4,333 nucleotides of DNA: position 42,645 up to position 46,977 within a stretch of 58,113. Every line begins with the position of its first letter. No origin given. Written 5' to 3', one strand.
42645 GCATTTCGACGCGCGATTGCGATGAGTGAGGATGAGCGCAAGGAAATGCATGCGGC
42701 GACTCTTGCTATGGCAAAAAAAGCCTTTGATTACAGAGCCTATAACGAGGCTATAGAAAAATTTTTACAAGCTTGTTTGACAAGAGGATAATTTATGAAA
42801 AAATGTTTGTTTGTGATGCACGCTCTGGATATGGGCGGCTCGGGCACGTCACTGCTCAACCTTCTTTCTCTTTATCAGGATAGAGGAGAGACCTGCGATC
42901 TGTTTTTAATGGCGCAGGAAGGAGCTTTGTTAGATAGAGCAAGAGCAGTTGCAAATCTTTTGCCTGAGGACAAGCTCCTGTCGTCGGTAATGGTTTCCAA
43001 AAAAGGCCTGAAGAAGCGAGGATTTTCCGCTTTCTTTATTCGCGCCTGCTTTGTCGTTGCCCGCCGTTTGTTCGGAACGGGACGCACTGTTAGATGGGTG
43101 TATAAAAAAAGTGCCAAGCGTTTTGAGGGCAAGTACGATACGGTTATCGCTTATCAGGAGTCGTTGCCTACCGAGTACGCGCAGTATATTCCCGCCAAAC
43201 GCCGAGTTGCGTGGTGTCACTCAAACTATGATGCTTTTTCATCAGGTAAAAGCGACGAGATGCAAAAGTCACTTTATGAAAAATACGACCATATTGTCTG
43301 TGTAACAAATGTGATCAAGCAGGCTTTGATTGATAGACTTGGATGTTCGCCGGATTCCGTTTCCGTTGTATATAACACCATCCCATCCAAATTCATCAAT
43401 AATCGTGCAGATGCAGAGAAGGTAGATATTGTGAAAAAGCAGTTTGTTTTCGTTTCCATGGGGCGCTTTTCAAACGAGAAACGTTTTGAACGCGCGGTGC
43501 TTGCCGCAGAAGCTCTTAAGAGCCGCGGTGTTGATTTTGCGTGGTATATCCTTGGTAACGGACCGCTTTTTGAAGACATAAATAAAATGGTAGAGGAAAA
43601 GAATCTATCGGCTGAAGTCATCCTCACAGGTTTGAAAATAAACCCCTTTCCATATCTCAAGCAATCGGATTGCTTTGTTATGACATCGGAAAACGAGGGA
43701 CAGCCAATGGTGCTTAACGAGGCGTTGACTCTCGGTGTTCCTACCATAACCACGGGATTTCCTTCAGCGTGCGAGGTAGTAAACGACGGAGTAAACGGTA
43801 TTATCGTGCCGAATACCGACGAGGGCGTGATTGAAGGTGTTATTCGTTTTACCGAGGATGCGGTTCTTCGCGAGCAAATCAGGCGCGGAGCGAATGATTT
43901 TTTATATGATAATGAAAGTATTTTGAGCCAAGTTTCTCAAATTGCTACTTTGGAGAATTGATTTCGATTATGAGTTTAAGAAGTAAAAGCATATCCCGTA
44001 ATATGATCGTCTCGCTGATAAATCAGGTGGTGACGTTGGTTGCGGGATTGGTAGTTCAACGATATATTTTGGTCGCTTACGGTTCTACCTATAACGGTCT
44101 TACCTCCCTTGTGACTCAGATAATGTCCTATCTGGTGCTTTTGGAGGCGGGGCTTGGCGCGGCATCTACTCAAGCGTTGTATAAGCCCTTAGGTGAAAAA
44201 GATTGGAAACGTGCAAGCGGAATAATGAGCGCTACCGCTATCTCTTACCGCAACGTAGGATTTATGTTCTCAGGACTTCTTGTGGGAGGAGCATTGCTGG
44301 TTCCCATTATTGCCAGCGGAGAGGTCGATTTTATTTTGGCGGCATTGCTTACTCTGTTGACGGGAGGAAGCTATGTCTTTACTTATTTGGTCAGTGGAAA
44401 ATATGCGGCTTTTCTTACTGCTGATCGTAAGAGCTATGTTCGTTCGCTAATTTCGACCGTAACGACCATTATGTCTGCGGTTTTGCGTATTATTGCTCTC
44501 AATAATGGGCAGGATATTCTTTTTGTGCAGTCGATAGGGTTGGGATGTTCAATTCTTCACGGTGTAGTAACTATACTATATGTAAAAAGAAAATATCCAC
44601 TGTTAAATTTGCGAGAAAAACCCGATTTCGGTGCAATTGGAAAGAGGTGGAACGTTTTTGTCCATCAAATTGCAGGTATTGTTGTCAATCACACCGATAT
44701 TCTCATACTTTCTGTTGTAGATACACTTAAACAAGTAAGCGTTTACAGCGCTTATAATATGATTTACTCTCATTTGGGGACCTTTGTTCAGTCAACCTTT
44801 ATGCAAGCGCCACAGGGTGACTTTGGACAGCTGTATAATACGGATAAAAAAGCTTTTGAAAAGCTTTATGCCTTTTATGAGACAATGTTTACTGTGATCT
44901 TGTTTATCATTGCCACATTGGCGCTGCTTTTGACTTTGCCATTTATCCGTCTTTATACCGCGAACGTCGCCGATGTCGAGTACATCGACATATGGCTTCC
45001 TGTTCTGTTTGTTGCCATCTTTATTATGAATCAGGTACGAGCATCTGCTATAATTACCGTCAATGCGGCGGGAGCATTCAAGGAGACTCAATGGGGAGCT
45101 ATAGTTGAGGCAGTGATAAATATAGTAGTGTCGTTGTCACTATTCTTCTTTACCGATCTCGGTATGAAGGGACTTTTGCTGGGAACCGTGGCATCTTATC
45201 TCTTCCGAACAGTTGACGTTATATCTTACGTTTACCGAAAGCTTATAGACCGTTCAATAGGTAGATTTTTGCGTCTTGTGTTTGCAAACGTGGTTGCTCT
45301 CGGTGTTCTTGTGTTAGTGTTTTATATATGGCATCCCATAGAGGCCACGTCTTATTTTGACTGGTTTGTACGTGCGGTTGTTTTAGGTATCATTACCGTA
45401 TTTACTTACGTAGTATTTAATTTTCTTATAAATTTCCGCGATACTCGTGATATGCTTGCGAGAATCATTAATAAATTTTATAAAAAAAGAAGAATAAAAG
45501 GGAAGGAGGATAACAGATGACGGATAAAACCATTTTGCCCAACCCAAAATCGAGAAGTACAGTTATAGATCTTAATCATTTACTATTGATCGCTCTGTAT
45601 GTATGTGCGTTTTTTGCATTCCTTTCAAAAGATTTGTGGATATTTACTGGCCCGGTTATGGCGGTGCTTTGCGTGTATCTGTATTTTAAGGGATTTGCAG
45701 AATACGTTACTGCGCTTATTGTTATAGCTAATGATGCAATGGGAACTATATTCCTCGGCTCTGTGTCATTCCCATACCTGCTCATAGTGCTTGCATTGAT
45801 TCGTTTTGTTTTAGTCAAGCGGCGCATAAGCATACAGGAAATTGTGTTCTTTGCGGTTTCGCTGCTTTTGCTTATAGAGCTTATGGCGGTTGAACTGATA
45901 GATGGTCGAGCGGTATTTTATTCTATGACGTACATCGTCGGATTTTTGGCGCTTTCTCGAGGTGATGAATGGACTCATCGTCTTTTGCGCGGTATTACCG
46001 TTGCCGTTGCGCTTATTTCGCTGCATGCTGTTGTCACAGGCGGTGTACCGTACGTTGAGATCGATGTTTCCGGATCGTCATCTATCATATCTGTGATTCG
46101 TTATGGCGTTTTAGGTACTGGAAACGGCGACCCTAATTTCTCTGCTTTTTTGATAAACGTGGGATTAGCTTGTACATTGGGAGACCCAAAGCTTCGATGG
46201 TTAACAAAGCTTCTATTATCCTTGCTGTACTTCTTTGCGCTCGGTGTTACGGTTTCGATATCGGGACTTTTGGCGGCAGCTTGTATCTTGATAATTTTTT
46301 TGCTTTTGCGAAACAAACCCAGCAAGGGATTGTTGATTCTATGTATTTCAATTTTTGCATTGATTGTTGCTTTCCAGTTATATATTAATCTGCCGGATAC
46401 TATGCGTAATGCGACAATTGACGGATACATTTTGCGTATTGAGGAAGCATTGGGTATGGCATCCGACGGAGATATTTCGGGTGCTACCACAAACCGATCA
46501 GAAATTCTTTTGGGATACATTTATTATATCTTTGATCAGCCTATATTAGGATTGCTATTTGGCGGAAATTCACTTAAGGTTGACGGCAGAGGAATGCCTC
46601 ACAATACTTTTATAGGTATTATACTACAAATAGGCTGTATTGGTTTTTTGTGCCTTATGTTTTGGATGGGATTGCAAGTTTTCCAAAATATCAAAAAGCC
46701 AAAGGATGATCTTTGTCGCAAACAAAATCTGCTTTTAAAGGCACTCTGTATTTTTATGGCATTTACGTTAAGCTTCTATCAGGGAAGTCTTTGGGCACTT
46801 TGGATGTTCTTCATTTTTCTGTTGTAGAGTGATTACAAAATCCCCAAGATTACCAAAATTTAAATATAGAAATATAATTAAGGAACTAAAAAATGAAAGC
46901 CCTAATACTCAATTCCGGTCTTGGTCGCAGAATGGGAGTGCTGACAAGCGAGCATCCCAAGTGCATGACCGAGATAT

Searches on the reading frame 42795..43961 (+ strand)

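Call 4: search_protein_families(library=pfam, proteins=[window:42795-43961:+], max_evalue=0.001)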
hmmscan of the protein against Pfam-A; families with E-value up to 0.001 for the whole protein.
window:42795-43961:+ (388 aa): 4 families
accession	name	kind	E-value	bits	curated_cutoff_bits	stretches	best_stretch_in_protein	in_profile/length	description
PF00534.26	Glycos_transf_1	-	6.4e-29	101.1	26.4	1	205-366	4-169/172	Glycosyl transferases group 1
PF13692.12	Glyco_trans_1_4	-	1.2e-22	81.2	27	1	217-354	2-141/142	Glycosyl transferases group 1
PF13439.12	Glyco_transf_4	-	1.2e-09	38.8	28.5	1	14-196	2-166/170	Glycosyltransferase Family 4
PF02350.25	Epimerase_2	-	4.7e-05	22.8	30.6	1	151-370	109-334/347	UDP-N-acetylglucosamine 2-epimerase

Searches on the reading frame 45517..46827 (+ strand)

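Call 4: search_protein_families(library=pfam, proteins=[window:45517-46827:+], max_evalue=0.001)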
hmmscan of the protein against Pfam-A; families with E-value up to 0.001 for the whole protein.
window:45517-46827:+ (436 aa): 1 family
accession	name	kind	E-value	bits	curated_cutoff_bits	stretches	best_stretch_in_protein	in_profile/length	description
PF04932.20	Wzy_C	-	1.9e-05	24.9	31.7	1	234-380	2-148/149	O-Antigen ligase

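Call 81: search_protein_families(library=pfam, proteins=[window:45517-46827:+], max_evalue=1)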
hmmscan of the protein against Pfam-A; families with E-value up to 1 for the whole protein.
window:45517-46827:+ (436 aa): 1 family
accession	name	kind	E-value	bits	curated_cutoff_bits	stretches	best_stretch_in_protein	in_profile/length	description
PF04932.20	Wzy_C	-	1.9e-05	24.9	31.7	1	234-380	2-148/149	O-Antigen ligase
